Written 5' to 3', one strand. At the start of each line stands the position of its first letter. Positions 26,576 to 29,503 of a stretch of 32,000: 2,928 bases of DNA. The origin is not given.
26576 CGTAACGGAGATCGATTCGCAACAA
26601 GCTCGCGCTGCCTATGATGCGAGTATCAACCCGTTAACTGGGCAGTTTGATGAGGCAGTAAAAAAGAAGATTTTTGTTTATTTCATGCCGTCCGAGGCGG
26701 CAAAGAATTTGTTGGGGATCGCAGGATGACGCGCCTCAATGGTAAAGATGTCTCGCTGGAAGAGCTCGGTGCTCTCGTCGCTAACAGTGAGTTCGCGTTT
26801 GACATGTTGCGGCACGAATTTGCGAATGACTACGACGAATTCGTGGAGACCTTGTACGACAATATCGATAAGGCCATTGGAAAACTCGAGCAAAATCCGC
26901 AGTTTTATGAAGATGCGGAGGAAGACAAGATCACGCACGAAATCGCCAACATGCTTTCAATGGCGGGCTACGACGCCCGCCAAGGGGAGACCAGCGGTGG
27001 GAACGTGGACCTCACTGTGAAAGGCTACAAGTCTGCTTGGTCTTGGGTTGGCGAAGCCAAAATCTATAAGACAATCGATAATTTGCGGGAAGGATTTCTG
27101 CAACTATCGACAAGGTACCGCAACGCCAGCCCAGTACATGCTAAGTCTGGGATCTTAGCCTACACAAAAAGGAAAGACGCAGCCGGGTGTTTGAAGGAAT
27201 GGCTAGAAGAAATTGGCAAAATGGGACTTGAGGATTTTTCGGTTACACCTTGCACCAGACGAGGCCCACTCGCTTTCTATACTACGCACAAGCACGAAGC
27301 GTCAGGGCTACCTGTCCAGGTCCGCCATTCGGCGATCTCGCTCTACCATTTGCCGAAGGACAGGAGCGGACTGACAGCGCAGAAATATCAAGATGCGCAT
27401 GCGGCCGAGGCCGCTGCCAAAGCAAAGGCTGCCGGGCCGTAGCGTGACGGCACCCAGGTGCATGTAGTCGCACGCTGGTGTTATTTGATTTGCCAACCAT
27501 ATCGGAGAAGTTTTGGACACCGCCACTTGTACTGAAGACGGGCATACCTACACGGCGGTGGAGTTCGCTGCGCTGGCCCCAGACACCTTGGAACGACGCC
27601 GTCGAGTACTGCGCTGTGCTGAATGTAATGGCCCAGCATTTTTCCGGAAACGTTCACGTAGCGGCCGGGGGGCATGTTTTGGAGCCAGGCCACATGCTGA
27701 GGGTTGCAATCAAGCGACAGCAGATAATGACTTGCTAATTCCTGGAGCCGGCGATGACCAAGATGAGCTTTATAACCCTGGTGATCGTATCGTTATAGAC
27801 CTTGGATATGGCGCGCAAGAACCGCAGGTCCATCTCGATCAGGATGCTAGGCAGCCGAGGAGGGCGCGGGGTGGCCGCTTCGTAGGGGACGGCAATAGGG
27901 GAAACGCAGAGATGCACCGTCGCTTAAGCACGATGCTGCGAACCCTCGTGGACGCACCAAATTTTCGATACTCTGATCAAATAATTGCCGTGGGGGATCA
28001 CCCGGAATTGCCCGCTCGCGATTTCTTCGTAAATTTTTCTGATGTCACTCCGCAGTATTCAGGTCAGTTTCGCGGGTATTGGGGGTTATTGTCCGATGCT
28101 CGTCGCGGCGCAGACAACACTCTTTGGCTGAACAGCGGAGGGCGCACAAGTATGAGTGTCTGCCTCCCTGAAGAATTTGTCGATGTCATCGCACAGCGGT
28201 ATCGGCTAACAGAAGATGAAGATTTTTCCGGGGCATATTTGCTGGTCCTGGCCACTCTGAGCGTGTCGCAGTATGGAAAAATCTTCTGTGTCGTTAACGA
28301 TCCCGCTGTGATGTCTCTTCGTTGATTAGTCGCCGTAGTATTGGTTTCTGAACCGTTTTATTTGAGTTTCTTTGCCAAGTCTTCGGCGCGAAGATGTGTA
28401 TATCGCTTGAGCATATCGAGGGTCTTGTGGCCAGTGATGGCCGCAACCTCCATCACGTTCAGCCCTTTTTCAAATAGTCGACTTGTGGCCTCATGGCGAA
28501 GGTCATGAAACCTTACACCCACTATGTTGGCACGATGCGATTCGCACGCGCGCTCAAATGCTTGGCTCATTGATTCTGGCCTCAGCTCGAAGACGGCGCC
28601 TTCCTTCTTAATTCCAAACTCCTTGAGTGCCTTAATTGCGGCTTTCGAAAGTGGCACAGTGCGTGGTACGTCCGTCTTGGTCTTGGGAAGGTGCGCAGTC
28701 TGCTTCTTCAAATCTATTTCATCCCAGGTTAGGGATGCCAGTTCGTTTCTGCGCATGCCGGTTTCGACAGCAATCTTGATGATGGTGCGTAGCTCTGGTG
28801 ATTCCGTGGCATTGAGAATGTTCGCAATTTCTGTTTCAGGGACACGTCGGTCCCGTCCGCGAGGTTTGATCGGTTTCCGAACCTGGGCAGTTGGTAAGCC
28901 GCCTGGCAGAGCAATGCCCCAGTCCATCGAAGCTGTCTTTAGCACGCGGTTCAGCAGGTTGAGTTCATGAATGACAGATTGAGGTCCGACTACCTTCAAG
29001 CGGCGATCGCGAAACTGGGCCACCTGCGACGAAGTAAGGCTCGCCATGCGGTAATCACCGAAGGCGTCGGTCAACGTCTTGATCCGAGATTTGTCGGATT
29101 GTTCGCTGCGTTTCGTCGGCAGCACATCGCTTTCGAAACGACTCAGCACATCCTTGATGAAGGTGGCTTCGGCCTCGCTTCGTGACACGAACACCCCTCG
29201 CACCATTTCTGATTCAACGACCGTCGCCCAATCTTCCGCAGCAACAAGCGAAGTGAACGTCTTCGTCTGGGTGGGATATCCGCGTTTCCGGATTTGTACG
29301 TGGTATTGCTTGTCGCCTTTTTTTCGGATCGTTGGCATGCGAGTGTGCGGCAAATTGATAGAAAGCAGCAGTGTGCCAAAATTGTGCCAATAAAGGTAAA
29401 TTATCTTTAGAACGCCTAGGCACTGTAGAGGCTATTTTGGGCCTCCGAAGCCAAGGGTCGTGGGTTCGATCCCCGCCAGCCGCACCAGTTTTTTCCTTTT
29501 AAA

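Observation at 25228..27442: Translationally coupled three-gene cargo cassette (unknown, unknown, PD-(D/E)xK-like nuclease) inside an inovirus prophage: candidate undescribed defence/exclusion system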

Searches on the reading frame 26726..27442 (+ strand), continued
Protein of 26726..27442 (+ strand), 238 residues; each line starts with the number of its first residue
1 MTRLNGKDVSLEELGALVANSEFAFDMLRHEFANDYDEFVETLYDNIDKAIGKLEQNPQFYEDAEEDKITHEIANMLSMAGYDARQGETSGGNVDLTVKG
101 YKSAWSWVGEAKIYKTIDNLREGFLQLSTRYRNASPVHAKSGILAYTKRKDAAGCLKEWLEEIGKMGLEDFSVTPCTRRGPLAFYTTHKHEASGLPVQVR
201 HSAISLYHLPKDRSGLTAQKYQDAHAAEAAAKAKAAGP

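Call 111: get_annotated_region(hit=H36, flank=6000)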
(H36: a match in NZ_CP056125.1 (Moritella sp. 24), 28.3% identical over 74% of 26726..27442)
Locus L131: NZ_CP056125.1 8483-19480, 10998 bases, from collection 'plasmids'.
description: Moritella sp. 24 plasmid pMR24b, complete sequence
organism: Moritella sp. 24 (NCBI taxid 2746230)
taxonomy: Bacteria; Pseudomonadota; Gammaproteobacteria; Alteromonadales; Moritellaceae; Moritella; Moritella sp. 24
host: -; source: -; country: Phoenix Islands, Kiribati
typing (MOB-suite, as given by PLSDB): non-mobilizable
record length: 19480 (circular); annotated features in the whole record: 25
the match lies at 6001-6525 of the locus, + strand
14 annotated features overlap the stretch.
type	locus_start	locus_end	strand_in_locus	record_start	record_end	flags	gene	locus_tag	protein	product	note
CDS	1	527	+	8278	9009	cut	-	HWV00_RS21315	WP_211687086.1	endonuclease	-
CDS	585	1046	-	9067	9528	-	-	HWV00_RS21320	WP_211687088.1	hypothetical protein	-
CDS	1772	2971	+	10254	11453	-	-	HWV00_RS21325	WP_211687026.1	hypothetical protein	-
CDS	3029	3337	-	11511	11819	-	-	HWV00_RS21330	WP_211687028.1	hypothetical protein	-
CDS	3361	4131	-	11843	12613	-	-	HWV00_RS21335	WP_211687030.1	ParA family protein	-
CDS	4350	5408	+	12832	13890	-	-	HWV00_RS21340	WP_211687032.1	hypothetical protein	-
CDS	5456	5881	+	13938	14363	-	-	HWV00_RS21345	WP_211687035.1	hypothetical protein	-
CDS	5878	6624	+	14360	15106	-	-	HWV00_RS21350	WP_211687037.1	hypothetical protein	-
CDS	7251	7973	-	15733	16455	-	-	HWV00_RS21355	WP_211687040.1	recombinase family protein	GO:0006310 - DNA recombination [Evidence IEA]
CDS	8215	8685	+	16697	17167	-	radC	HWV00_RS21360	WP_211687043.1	DNA repair protein RadC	GO:0006281 - DNA repair [Evidence IEA]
CDS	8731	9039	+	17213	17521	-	-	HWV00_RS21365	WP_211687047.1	hypothetical protein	-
CDS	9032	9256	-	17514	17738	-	-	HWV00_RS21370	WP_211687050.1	hypothetical protein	-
CDS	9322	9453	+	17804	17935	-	-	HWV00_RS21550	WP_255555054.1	hypothetical protein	-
CDS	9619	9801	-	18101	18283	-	-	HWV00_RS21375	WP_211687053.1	hypothetical protein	-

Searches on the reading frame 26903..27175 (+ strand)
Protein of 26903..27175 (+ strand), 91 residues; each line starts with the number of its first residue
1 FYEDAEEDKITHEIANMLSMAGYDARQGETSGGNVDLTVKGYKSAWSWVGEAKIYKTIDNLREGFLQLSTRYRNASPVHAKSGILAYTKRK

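Call 107: search_solved_structures(query=A8, max_evalue=10, show_alignments=3)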
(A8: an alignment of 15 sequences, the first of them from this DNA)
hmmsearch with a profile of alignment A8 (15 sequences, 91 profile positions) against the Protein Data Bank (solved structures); distinct sequences matched with E-value up to 10: 6.
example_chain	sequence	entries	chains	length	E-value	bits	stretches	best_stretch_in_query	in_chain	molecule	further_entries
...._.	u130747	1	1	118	0.15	15.3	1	42-66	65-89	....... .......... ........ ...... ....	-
4roj_A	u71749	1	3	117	0.23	14.7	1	42-66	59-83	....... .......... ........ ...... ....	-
7wfy_C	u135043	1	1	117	0.28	14.4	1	42-66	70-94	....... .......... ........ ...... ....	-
2dlz_A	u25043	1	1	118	0.31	14.3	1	42-66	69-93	Protein vav-2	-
2lnw_A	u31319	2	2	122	0.31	14.3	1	42-66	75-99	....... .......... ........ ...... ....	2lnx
4aie_A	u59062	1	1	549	1.1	12.5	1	30-60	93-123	GLUCAN 1,6-ALPHA-GLUCOSIDASE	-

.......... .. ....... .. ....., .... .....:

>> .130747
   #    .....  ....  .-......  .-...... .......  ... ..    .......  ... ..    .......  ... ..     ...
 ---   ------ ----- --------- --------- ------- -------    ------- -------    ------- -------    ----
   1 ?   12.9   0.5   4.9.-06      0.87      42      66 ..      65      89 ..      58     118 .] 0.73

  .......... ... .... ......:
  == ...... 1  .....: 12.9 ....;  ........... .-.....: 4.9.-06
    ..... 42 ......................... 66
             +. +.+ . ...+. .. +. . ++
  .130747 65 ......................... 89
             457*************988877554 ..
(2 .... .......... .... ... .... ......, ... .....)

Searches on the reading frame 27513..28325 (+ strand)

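Call 3: search_protein_families(library=pfam, proteins=[window:27513-28325:+], max_evalue=1)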
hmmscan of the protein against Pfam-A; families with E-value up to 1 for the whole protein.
window:27513-28325:+ (270 aa): 0 families

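Call 4: search_protein_families(library=padloc, proteins=[window:27513-28325:+], max_evalue=1)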
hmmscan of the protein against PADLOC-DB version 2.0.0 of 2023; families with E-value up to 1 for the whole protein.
window:27513-28325:+ (270 aa): 0 families

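Call 5: search_protein_families(library=phrogs, proteins=[window:27513-28325:+], max_evalue=1)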
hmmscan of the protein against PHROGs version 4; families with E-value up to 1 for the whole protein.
window:27513-28325:+ (270 aa): 1 family
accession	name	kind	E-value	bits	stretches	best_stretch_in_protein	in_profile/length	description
phrog_23085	-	unknown function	0.19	12.4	1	192-241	66-116/138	-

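Call 6: search_protein_families(library=ncbifam, proteins=[window:27513-28325:+], max_evalue=1)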
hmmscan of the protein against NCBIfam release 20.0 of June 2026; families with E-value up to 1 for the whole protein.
window:27513-28325:+ (270 aa): 0 families

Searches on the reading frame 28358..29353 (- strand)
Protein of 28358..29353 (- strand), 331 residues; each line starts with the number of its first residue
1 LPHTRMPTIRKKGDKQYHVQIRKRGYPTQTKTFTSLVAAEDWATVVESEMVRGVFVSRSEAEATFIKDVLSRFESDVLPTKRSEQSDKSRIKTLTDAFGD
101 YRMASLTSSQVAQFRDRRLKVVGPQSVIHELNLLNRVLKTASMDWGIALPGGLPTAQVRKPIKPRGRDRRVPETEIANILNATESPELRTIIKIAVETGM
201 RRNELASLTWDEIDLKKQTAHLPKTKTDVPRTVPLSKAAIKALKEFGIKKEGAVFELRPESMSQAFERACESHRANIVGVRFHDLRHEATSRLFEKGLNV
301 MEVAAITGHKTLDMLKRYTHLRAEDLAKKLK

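Call 3: search_protein_families(library=pfam, proteins=[window:28358-29353:-], max_evalue=1)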
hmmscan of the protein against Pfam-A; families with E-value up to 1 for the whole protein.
window:28358-29353:- (331 aa): 3 families
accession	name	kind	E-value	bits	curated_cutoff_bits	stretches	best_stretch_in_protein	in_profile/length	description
PF00589.27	Phage_integrase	-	6.4e-31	107.9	27.1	1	170-323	2-170/172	Phage integrase family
PF24624.1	Int_N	-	0.0069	17.5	27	1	81-139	20-79/100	Phage integrase, N-terminal domain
PF13620.12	CarboxypepD_reg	-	0.1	13.4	32.3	0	15-34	48-68/82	Carboxypeptidase regulatory-like domain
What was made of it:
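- Checked: The integrase is at 28358-29353 on the minus strand (call 3).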
